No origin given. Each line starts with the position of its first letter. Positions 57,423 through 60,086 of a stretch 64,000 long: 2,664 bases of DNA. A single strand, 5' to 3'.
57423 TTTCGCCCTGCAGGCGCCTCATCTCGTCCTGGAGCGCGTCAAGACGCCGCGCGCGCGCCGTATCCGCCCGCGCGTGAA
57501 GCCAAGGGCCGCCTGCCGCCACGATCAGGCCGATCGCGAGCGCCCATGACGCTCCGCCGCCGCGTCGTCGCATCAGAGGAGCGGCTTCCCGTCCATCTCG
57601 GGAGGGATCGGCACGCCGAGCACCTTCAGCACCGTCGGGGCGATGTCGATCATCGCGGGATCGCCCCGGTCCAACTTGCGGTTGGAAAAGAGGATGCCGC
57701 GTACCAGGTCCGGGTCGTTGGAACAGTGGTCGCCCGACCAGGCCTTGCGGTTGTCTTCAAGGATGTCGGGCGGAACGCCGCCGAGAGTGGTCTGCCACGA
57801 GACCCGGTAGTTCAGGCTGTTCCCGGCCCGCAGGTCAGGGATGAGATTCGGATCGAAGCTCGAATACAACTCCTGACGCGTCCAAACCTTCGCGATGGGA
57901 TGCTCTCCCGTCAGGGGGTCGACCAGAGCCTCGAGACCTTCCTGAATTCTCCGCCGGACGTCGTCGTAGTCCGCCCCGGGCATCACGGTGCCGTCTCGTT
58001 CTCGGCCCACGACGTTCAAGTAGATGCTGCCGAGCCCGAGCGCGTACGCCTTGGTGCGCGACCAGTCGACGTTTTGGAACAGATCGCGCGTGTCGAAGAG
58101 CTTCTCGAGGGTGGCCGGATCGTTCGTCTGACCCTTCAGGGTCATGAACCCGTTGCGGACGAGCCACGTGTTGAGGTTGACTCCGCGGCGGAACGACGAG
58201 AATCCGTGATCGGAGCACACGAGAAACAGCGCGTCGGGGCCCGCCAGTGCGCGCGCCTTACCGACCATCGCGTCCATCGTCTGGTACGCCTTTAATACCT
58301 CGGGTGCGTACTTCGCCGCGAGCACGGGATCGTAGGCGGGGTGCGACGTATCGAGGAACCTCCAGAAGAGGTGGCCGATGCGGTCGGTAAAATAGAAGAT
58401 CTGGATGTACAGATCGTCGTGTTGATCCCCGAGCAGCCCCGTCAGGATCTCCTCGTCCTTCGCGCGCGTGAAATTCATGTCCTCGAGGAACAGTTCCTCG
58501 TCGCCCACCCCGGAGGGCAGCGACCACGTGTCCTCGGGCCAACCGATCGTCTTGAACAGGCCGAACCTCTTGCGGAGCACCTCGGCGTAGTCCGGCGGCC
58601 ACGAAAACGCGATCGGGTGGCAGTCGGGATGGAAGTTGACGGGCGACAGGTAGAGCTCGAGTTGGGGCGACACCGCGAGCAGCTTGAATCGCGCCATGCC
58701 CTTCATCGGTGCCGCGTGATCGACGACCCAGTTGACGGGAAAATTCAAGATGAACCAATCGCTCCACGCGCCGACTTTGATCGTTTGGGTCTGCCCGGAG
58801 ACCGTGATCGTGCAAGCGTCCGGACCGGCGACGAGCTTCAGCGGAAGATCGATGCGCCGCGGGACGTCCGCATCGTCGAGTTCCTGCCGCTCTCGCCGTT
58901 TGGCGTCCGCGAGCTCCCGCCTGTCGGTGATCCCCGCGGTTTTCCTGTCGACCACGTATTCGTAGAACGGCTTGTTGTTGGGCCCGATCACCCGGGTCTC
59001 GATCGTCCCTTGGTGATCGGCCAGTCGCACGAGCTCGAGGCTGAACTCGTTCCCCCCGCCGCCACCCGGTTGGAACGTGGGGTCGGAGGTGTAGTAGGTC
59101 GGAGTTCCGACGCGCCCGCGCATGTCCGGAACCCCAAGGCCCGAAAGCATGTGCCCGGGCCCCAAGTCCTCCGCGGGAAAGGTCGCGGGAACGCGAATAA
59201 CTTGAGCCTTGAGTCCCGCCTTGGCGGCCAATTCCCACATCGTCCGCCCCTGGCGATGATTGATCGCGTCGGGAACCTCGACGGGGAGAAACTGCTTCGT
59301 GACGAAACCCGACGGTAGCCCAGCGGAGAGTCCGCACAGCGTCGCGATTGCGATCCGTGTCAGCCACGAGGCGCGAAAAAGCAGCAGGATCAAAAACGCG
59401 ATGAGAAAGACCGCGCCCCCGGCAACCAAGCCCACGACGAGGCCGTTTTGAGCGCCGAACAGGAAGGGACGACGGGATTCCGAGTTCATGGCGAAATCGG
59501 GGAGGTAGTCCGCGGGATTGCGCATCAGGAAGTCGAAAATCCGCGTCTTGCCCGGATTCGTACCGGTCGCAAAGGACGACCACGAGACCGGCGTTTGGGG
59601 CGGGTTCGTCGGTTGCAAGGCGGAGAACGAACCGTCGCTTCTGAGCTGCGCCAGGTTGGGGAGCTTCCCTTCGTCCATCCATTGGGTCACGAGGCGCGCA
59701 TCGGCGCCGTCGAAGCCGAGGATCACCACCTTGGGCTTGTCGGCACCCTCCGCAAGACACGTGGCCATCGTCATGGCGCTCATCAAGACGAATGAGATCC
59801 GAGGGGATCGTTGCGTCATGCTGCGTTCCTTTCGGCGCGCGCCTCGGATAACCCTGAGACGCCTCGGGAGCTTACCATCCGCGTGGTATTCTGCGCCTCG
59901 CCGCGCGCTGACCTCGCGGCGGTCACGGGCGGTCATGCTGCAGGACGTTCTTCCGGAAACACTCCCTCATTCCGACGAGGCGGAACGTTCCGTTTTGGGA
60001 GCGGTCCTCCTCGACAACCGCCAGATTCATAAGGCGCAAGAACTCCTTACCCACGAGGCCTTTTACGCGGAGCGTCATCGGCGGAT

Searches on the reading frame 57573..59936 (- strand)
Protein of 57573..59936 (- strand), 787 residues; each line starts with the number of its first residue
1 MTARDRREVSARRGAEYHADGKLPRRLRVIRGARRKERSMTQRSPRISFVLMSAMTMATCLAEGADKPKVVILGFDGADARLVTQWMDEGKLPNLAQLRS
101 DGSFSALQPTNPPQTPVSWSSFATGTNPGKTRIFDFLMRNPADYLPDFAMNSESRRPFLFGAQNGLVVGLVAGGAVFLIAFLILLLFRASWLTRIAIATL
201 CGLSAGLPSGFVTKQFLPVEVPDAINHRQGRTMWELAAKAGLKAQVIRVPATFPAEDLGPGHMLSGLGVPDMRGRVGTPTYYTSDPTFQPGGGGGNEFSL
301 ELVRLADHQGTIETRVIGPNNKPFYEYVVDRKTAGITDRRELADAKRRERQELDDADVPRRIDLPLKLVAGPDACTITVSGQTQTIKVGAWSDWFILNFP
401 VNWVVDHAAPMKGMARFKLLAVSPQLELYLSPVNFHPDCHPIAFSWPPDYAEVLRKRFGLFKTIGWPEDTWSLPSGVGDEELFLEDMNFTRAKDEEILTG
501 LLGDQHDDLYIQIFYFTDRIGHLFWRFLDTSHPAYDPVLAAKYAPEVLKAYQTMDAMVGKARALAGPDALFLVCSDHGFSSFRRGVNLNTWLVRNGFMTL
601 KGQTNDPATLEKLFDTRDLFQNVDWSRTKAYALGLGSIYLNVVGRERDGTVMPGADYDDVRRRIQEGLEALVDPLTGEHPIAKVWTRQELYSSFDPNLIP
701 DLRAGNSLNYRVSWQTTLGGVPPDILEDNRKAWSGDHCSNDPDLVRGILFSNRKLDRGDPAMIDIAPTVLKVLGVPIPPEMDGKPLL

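Call 78: search_protein_families(library=pfam, proteins=[window:57573-59936:-])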
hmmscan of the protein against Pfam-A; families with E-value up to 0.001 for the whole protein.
window:57573-59936:- (787 aa): 1 family
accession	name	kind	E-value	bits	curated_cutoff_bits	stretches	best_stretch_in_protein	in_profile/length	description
PF01663.27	Phosphodiest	-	2.7e-28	100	23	2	70-157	1-85/342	Type I phosphodiesterase / nucleotide pyrophosphatase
